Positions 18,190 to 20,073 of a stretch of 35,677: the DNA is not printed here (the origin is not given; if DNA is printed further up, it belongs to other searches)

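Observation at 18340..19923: SipW-cognate (TasA/camelysin-type) signal peptide on a 527-aa protein with a compositionally foreign 3' end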

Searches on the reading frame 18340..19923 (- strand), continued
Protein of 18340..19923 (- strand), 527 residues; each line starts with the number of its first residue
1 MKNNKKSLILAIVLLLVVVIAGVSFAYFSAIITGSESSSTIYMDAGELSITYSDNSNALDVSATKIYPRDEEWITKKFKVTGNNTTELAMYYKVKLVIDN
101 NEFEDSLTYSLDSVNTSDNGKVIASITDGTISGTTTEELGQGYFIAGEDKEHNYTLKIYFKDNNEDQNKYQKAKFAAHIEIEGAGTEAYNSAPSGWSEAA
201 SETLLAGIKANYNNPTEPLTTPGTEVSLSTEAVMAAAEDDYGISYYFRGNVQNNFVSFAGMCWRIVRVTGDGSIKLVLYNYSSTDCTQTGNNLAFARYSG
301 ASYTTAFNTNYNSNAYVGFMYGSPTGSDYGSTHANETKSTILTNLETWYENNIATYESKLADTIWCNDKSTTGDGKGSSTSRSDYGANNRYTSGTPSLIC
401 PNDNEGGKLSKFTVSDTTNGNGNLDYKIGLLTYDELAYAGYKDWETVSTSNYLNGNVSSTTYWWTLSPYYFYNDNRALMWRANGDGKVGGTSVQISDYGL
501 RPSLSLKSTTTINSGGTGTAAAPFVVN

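Call 49: search_protein_families(library=pfam, proteins=[L053:478-1146:+, L053:1151-2500:+, L053:2558-4117:+, P0045, L027:9992-11614:+, L054:9563-11026:+], max_evalue=1)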
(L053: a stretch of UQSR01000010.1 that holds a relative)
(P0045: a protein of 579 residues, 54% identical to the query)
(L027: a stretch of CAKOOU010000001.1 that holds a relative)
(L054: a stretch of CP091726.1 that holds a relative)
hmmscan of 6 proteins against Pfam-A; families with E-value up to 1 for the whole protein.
L053:478-1146:+ (222 aa): 3 families
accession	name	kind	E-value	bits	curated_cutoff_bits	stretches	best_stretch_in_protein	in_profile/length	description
PF10502.14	Peptidase_S26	-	0.00059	20.3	22.9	1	72-115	24-69/168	Signal peptidase, peptidase S26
PF11611.13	DUF4352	-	0.017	15.8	25.9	1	127-169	66-103/122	Domain of unknown function (DUF4352)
PF00717.28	Peptidase_S24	-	0.12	12.6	23.3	1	70-163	34-115/116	Peptidase S24-like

L053:1151-2500:+ (449 aa): 0 families

L053:2558-4117:+ (519 aa): 0 families

P0045 (579 aa): 4 families
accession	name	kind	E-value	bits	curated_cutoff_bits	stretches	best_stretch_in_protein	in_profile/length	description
PF19789.6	DUF6273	-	0.00011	22.6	23.5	1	467-560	75-171/172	Domain of unknown function (DUF6273)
PF12389.13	Peptidase_M73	-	0.0016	18.7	22.5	1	7-187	4-190/196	Camelysin metallo-endopeptidase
PF20134.4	DUF6524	-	0.015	15.5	27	1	4-40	89-125/131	Family of unknown function (DUF6524)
PF19412.4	DUF5982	-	0.1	12.9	23.9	1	398-428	30-60/64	Domain of unknown function (DUF5982)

L027:9992-11614:+ (540 aa): 4 families
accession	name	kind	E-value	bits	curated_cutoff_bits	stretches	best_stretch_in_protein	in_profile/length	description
PF12389.13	Peptidase_M73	-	3.5e-05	24.2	22.5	1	4-88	3-80/196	Camelysin metallo-endopeptidase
PF19789.6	DUF6273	-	0.0043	17.4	23.5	1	462-521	113-171/172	Domain of unknown function (DUF6273)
PF06480.20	FtsH_ext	-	0.03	15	25.5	1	14-101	2-88/103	FtsH Extracellular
PF03312.20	DUF272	-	0.45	11.3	25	0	61-122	14-76/124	Protein of unknown function (DUF272)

L054:9563-11026:+ (487 aa): 0 families

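Call 52: predict_structure(alignment_id=A2)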
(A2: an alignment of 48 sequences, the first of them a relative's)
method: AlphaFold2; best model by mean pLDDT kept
length: 527 residues; sequences in the alignment: 48
mean_pLDDT: 49.5   pTM: 0.37
mean pLDDT of the five models: 49.5, 46.9, 45.3, 44.7, 42.6
residues with pLDDT >= 90: 0; 70-90: 82; 50-70: 155; < 50: 290
segments of 3 or more residues with pLDDT < 50: 21-37, 55-71, 166-173, 185-191, 222-225, 239-242, 249-253, 258-260, 281-283, 288-350, 352-458, 465-472, 494-527
pLDDT, mean of each block of 10 residues (from residue 1): 63 68 37 42 64 52 33 74 66 76 70 78 79 76 76 83 49 61 50 55 56 54 49 53 54 51 56 52 48 29 32 29 36 37 44 35 25 31 35 35 28 30 34 45 37 46 48 53 54 49 37 30 31
secondary structure, 60 per line:
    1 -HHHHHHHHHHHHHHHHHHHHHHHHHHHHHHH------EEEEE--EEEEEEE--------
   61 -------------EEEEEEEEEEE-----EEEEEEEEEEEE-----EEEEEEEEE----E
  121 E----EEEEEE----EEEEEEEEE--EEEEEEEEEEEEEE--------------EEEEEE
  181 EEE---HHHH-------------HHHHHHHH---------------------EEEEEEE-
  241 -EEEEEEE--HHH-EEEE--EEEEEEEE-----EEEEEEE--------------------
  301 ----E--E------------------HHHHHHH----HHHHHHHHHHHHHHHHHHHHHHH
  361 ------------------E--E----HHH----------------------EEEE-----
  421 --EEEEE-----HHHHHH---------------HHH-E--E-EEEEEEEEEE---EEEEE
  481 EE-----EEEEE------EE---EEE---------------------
elements in order: H2-32 E39-43 E46-52 E74-84 E90-101 E107-115 E126-131 E136-144 E147-160 E175-183 H187-190 H204-211 E233-239 E242-248 E255-258 E261-268 E274-280 H327-333 H338-360 E412-415 E423-427 H433-438 E463-472 E476-482 E488-492 E504-506

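Call 53: find_homologous_proteins(query=L027:9992-11614:+)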
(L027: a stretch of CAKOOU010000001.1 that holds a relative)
Query L027:9992-11614:+ (540 aa): 3689 proteins with E <= 0.001 among 8000 candidates; the best 120 are listed.
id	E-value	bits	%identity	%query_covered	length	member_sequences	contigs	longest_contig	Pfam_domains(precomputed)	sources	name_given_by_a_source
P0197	0.0e+0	1133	95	100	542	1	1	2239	-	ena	-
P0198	0.0e+0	1069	91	100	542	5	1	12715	PF19789.7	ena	-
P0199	0.0e+0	1056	89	100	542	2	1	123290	PF12389.14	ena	-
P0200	0.0e+0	1049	89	100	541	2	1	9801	-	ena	-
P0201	0.0e+0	1045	88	100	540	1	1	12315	-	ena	-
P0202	0.0e+0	1039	88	100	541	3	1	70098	-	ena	-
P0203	0.0e+0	1021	87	100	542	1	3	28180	-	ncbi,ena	-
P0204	1.9e-298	1009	87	100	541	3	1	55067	PF19789.7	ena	-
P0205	6.3e-298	1007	85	100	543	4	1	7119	-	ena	-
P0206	1.2e-297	1006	86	100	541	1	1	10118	-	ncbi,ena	-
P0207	1.7e-297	1006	85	100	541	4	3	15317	-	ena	-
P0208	6.5e-297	1004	87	100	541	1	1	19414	PF12389.14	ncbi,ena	-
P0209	8.3e-297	1003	85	100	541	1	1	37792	-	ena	-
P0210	2.0e-296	1002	86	100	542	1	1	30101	-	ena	-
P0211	4.4e-296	1001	86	100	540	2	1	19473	PF19789.7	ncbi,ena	-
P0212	7.8e-295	997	86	100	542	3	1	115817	PF12389.14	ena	-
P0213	1.8e-293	992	86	100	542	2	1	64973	PF19789.7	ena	-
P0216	7.3e-291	984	85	100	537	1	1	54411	PF12389.14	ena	-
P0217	1.3e-290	983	84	100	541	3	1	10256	PF12389.14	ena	-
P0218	3.1e-290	982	83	100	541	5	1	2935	-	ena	-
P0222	5.4e-286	968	83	100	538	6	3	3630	-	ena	-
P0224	6.3e-271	918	76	100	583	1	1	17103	PF12389.14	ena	-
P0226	8.0e-250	848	72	100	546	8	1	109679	-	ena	-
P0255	8.1e-221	753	67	100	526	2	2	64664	PF12389.14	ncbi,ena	-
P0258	2.4e-220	751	65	100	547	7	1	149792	-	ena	-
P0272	2.4e-216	738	67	100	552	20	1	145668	PF19789.7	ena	-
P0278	2.3e-214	731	65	100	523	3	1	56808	PF12389.14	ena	-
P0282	8.8e-212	723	65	100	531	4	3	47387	PF12389.14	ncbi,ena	-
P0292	4.7e-209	714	65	100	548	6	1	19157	-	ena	-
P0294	2.0e-208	712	60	100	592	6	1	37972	PF19789.7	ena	-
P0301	4.5e-204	697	63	100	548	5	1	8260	-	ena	-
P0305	4.0e-202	691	63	100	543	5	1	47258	-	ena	-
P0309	1.4e-200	686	62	100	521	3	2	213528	PF12389.14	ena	-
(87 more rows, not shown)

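Call 54: list_cluster_members(proteins=[P0272, P0226, P0258, P0222, P0292, P0294, P0198, P0218, P0301, P0305])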
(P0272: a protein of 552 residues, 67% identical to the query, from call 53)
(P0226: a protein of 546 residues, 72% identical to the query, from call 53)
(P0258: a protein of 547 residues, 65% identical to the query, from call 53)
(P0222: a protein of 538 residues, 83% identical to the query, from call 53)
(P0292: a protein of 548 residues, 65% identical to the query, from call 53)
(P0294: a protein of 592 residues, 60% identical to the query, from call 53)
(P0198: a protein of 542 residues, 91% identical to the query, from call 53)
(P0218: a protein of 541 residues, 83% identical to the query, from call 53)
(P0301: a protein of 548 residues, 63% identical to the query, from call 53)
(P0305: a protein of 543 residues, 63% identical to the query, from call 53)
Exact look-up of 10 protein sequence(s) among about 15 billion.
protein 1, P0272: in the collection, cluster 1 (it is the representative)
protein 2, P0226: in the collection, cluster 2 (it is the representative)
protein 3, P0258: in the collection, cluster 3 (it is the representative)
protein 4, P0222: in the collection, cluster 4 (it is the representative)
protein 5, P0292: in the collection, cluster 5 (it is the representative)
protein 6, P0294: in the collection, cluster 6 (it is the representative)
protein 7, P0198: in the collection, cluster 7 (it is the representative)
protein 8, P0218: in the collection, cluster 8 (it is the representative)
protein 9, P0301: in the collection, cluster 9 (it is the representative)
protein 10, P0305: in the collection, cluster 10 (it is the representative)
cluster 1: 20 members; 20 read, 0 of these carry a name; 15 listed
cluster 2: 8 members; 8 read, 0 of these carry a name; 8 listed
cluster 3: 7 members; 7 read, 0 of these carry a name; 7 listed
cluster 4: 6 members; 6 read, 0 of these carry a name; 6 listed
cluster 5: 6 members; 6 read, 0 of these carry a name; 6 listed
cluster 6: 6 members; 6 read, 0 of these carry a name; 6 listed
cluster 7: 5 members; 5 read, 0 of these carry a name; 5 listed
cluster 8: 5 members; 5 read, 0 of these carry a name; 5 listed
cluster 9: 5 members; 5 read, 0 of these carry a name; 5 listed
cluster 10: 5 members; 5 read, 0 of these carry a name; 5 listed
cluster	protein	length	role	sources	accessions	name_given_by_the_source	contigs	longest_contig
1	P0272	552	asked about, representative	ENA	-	-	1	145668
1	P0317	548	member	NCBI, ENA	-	-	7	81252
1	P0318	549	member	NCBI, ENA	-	-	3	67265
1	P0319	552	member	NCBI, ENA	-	-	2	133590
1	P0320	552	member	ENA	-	-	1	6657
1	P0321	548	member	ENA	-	-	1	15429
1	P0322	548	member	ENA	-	-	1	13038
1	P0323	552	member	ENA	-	-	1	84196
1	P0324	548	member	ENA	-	-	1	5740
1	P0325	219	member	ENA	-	-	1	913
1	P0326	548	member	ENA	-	-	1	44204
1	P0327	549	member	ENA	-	-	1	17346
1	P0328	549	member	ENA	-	-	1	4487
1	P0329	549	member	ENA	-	-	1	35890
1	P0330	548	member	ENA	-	-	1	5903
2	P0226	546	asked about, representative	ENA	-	-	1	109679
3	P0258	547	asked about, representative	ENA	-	-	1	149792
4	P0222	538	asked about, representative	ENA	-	-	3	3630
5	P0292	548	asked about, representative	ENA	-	-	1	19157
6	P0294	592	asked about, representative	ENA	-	-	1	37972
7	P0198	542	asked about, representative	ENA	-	-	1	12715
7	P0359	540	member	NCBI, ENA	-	-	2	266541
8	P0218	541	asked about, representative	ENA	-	-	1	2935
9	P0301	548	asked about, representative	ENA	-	-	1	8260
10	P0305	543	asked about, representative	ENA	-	-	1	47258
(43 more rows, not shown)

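Call 58: find_homologous_proteins(query=L020:12284-12631:+)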
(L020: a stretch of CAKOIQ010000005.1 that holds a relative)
Query L020:12284-12631:+ (115 aa): 9 proteins with E <= 0.001 among 11 candidates.
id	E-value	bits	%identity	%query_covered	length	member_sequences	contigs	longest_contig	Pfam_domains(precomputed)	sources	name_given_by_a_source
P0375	2.3e-64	232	97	100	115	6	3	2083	PF00078.33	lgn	-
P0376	3.4e-55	203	88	100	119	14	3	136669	PF00078.33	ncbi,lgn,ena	-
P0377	9.0e-37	143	71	100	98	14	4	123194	-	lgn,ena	-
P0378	2.1e-36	142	85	75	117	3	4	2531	PF00078.33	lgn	-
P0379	1.3e-33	133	70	100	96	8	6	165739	-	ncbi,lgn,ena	-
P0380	3.7e-18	84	63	75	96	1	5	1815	-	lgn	-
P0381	3.4e-17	80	62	75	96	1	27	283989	-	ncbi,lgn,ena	-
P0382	1.5e-16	78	60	75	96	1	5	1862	-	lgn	-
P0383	1.9e-10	59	73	36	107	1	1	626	-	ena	-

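Call 62: search_protein_families(library=ncbifam, proteins=[L053:478-1146:+, L027:12870-13868:+, L027:12545-12886:+, L027:12109-12555:+, L020:12284-12631:+], max_evalue=10)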
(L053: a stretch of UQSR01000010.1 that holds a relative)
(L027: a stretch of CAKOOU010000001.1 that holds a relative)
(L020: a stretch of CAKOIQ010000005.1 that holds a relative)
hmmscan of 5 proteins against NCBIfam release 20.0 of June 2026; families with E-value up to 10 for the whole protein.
L053:478-1146:+ (222 aa): 5 families
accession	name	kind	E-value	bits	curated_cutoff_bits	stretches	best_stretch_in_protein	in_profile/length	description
TIGR02228.1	sigpep_I_arch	equivalog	8.8e-27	93.9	51.85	1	31-200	3-156/158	signal peptidase I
NF046067.1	SigPepSipWBacil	equivalog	1e-25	90.4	190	1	29-214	2-180/189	signal peptidase I SipW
TIGR02227.1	sigpep_I_bact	equivalog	8.7e-05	22.4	47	1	71-115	20-66/162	signal peptidase I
TIGR02754.1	sod_Ni_protease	equivalog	0.041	14.3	63.25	1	79-126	6-53/90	nickel-type superoxide dismutase maturation protease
NF010395.0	PRK13823.1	subfamily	0.089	12.9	60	1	109-142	63-96/103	conjugal transfer protein TrbD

L027:12870-13868:+ (332 aa): 2 families
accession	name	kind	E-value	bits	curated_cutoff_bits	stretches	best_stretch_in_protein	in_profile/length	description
TIGR04416.1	group_II_RT_mat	equivalog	1.9e-25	89.8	300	1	30-315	25-300/353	group II intron reverse transcriptase/maturase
NF041747.1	Drt3a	equivalog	2.2e-16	60.2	200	1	96-310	76-292/412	antiviral reverse transcriptase Drt3a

L027:12545-12886:+ (113 aa): 2 families
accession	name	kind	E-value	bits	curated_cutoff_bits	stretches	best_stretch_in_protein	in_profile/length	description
NF033474.1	DivGenRetAVD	equivalog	1.2e-08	35.2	80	1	7-108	3-104/104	diversity-generating retroelement protein Avd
TIGR02436.1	TIGR02436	subfamily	0.083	13.1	24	1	71-109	68-107/109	four helix bundle protein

L027:12109-12555:+ (148 aa): 3 families
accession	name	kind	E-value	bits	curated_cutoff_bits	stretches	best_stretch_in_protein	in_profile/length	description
NF007240.0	PRK09677.1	equivalog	0.012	15.1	243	1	33-94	15-75/192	putative lipopolysaccharide biosynthesis O-acetyl transferase WbbJ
NF003810.1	PRK05399.1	equivalog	0.016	13.8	480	1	22-55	10-43/793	DNA mismatch repair protein MutS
TIGR01070.1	mutS1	equivalog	0.03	12.6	641.7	1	22-52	10-40/840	DNA mismatch repair protein MutS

L020:12284-12631:+ (115 aa): 5 families
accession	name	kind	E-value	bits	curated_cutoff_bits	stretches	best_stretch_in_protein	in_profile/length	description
TIGR04416.1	group_II_RT_mat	equivalog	2e-06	27.2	300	1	17-84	195-265/353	group II intron reverse transcriptase/maturase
NF041750.1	Drt5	equivalog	6.3e-06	25.4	550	1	10-70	187-247/484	antiviral reverse transcriptase Drt5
NF041747.1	Drt3a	equivalog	3e-05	23.5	200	1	28-78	192-243/412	antiviral reverse transcriptase Drt3a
NF041746.1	Drt2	equivalog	0.00027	20.2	390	1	15-71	241-296/416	antiviral reverse transcriptase Drt2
NF041748.1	Drt3b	equivalog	0.0013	17.5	350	1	17-69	258-310/647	antiviral reverse transcriptase Drt3b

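Call 63: predict_structure(alignment_id=A3)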
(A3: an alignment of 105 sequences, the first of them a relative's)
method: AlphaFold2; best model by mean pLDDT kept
length: 527 residues; sequences in the alignment: 105
mean_pLDDT: 76.6   pTM: 0.67
mean pLDDT of the five models: 76.6, 75.1, 73.9, 73.0, 67.6
residues with pLDDT >= 90: 110; 70-90: 270; 50-70: 97; < 50: 50
segments of 3 or more residues with pLDDT < 50: 27-38, 55-57, 185-189, 370-379, 404-410, 413-423
pLDDT, mean of each block of 10 residues (from residue 1): 71 84 51 41 63 58 55 80 68 80 82 85 83 78 79 88 64 74 54 86 93 78 75 84 88 94 95 94 90 86 86 71 68 74 90 93 66 46 76 80 48 44 67 90 66 86 87 78 88 86 93 87 93
secondary structure, 60 per line:
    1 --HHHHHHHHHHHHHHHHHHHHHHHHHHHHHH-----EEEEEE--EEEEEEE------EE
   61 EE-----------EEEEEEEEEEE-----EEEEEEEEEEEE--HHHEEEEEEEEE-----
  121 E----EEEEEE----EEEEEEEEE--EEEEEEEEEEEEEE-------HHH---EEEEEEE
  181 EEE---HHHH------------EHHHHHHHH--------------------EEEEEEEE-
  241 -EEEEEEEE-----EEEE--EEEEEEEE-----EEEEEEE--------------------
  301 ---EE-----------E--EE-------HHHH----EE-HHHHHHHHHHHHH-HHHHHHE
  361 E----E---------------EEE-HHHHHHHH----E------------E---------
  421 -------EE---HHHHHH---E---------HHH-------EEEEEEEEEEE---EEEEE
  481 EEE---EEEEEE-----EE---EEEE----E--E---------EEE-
elements in order: H3-32 E38-43 E46-52 E59-62 E74-84 E90-101 E107-115 E126-131 E136-144 E147-160 E174-183 H187-190 H204-211 E232-239 E242-249 E255-258 E261-268 E274-280 H329-332 H340-352 H354-359 E382-384 H386-393 H433-438 E462-472 E476-483 E487-492 E503-506 E524-526

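Call 67: fold_search(model_id=the predicted structure, library=pdb)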
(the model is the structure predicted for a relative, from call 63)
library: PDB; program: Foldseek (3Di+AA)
matches with E <= 10: 1551; with E <= 0.001: 2
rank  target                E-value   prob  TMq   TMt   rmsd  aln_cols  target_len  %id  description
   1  9qa6                  3.4e-04  1.00  0.24  0.15  14.8       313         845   14  Cryo-EM structure of Thomasclavelia ramosa IgA peptidase (IgAse) active site mutant (S32-N876) (released 2025-06-25)
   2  5j6y                  6.9e-04  0.96  0.13  0.28  12.6       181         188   12  Crystal structure of PA14 domain of MpAFP Antifreeze protein (released 2017-06-07)
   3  6xac                  1.0e-03  0.95  0.13  0.28  12.6       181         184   12  Galactose-bound structure of Marinomonas primoryensis PA14 carbohydrate-binding domain (released 2021-06-02)
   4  7ehg_E                1.1e-03  0.99  0.14  0.37   9.3       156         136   17  Crystal Structure of MiXBM (released 2022-03-30)
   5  6x8a_A                1.2e-03  0.96  0.13  0.29  12.4       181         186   14  Sucrose-bound structure of Marinomonas primoryensis PA14 carbohydrate-binding domain (released 2021-06-02)
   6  7ehg_C                1.2e-03  0.92  0.12  0.32  10.8       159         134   15  Crystal Structure of MiXBM (released 2022-03-30)
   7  5w6h_A                1.3e-03  0.89  0.12  0.10  11.1       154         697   13  Crystal structure of Bacteriophage CBA120 tailspike protein 4 enzymatically active domain (TSP4dN, orf213) (released 2018-10-24)
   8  6x7x                  1.6e-03  0.96  0.13  0.29   8.3       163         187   13  mannose-bound structure of Marinomonas primoryensis PA14 carbohydrate-binding domain (released 2021-06-02)
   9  7ehg_F                1.7e-03  0.98  0.14  0.38   9.3       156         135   17  Crystal Structure of MiXBM (released 2022-03-30)
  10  6x7j                  2.1e-03  0.97  0.11  0.27   6.9       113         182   10  fucose-bound structure of Marinomonas primoryensis PA14 carbohydrate-binding domain (released 2021-06-02)
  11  7xyc_A                2.6e-03  0.69  0.12  0.11  11.4       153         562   11  CryoEM structure of Klebsiella phage Kp7 type II tail fiber gp52 in vitro (released 2023-06-07)
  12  6v7g                  2.6e-03  0.38  0.09  0.12  15.3       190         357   12  Binding of Benzoic Acid and Anions Within the Cupin Domains of the Vicillin Protein Canavalin from Jack Bean (canavalia  (released 2020-02-19)
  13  8aur_A                2.9e-03  0.99  0.17  0.35  13.1       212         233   14  Cryo-EM structure of a TasA fibre (released 2022-11-30)
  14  8hhv_A                2.9e-03  0.93  0.13  0.14   8.8       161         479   11  endo-alpha-D-arabinanase EndoMA1 from Microbacterium arabinogalactanolyticum (released 2023-08-16)
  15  7fe5_A                2.9e-03  0.72  0.10  0.21  11.1       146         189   10  AvmM Catalyzes Macrocyclization in Alchivemycin A Biosynthesis (released 2021-09-01)
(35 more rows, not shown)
